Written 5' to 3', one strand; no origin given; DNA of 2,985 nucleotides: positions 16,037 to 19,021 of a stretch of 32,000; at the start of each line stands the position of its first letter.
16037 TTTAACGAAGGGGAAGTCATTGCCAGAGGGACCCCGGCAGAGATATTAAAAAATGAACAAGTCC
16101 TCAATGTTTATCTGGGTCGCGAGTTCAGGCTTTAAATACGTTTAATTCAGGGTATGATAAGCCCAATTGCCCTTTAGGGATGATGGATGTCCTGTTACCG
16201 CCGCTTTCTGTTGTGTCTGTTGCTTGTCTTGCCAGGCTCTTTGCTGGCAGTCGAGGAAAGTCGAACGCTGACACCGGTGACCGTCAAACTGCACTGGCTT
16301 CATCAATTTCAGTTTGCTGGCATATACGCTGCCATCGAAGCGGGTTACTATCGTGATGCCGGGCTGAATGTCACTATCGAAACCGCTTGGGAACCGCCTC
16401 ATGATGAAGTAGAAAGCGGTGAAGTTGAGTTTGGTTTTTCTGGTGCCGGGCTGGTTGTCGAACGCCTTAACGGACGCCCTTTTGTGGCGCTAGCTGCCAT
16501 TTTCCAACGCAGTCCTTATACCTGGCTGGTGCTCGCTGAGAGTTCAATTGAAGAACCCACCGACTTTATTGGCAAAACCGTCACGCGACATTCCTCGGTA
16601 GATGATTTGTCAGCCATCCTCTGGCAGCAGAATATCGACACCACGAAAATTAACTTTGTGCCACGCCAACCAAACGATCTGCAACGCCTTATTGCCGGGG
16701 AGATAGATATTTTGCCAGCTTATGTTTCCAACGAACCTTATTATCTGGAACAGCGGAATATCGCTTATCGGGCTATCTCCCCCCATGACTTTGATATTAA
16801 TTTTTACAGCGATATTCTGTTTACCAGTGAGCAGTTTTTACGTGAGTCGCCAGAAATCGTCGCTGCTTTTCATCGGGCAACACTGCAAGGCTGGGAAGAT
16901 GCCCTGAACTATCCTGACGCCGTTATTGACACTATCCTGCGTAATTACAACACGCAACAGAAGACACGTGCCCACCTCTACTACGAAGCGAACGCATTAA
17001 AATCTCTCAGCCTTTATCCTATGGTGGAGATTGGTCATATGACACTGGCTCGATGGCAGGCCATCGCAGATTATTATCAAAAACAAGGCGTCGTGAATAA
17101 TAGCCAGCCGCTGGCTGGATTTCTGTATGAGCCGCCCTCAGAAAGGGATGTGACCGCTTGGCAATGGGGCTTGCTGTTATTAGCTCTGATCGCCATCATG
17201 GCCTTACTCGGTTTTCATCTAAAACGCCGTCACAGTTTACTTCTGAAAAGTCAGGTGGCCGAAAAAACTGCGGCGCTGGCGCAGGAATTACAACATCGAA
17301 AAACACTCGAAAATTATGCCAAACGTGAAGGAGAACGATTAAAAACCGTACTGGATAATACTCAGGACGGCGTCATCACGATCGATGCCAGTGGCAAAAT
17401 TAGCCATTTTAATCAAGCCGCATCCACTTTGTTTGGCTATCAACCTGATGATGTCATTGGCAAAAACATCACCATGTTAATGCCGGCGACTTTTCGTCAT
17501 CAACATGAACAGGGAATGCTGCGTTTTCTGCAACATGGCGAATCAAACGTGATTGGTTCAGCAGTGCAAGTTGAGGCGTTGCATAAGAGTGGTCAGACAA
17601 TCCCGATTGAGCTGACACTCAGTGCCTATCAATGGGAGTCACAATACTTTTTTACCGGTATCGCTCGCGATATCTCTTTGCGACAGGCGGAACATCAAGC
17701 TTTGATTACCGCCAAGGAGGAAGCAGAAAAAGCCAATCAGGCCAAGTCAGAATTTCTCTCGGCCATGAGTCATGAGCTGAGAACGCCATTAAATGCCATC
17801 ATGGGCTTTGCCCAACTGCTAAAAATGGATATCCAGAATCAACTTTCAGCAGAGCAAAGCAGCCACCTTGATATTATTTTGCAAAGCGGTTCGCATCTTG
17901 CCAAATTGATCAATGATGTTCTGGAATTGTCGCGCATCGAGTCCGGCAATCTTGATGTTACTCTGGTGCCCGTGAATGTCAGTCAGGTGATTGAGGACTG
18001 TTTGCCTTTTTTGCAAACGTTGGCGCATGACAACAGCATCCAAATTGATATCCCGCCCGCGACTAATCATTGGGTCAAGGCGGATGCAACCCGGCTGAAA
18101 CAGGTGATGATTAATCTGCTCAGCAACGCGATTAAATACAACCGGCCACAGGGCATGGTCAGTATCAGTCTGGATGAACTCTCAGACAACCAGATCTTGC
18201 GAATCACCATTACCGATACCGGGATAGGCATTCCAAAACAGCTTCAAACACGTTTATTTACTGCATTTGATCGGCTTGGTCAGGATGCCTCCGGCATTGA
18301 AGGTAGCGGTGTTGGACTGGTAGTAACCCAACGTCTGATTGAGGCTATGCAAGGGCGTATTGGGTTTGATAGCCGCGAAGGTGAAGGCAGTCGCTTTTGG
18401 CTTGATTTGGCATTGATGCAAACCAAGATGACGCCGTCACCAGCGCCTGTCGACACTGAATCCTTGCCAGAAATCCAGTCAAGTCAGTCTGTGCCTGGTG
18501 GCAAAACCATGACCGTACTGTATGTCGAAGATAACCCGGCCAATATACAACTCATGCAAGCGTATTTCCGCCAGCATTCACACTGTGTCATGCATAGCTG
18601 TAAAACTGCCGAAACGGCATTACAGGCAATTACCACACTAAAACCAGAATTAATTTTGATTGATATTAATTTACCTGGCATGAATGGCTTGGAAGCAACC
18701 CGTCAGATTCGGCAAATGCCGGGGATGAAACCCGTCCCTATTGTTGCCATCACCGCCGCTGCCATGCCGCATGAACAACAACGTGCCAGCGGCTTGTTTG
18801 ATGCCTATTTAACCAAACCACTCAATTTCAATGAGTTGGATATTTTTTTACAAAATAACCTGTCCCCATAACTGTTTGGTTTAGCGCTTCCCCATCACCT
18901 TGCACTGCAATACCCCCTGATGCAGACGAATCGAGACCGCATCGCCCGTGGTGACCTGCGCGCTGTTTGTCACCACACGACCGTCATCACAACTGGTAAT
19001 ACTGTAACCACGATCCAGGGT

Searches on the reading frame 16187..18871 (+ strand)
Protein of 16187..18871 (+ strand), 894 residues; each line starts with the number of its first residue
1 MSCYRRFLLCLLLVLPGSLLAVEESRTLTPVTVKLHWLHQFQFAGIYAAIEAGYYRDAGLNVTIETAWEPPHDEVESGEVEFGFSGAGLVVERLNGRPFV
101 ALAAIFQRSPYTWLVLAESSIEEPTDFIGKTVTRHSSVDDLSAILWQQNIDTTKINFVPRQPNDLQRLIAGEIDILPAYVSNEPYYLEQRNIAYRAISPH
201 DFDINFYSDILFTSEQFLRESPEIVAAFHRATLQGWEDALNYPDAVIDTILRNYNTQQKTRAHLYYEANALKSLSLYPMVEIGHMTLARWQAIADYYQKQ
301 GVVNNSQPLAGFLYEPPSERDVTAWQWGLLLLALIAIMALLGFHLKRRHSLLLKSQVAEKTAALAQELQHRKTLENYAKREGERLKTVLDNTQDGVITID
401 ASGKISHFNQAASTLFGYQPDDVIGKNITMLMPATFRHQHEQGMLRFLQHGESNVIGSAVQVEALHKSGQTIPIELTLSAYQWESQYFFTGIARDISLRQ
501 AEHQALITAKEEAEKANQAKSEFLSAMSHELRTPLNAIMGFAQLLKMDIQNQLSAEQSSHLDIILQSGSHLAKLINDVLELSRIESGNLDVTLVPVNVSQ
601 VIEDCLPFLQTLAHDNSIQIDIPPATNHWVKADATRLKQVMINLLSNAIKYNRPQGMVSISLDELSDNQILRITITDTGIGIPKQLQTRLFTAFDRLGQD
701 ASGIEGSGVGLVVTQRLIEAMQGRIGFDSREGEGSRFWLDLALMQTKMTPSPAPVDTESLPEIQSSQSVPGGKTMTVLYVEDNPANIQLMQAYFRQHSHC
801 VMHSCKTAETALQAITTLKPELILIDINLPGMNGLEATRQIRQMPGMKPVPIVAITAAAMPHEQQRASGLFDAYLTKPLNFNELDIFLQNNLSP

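Call 71: search_protein_families(library=pfam, proteins=[window:16187-18871:+], max_evalue=0.00001)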
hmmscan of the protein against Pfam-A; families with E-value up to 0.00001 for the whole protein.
window:16187-18871:+ (894 aa): 8 families
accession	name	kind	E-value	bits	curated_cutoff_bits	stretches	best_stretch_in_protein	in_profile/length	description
PF09084.16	NMT1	-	1.3e-42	146.6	20.5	1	40-245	1-215/216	NMT1/THI5 like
PF02518.31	HATPase_c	-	1e-26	94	26.4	1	633-742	2-108/111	Histidine kinase-, DNA gyrase B-, and HSP90-like ATPase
PF00512.31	HisKA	-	2.5e-22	79.2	26.9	1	519-587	1-66/66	His Kinase A (phospho-acceptor) domain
PF00072.30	Response_reg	-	4.7e-20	72.3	30.2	1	777-884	1-106/111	Response regulator receiver domain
PF00989.32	PAS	-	3.4e-17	62.9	22.6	1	383-496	1-113/113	PAS fold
PF13426.13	PAS_9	-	2.5e-16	60.3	27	1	394-497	2-102/103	PAS domain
PF13188.13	PAS_8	-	1.9e-07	31.2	21.8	1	383-429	1-48/65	PAS domain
PF08448.16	PAS_4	-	4.7e-07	30.5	23.1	1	389-497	1-106/110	PAS fold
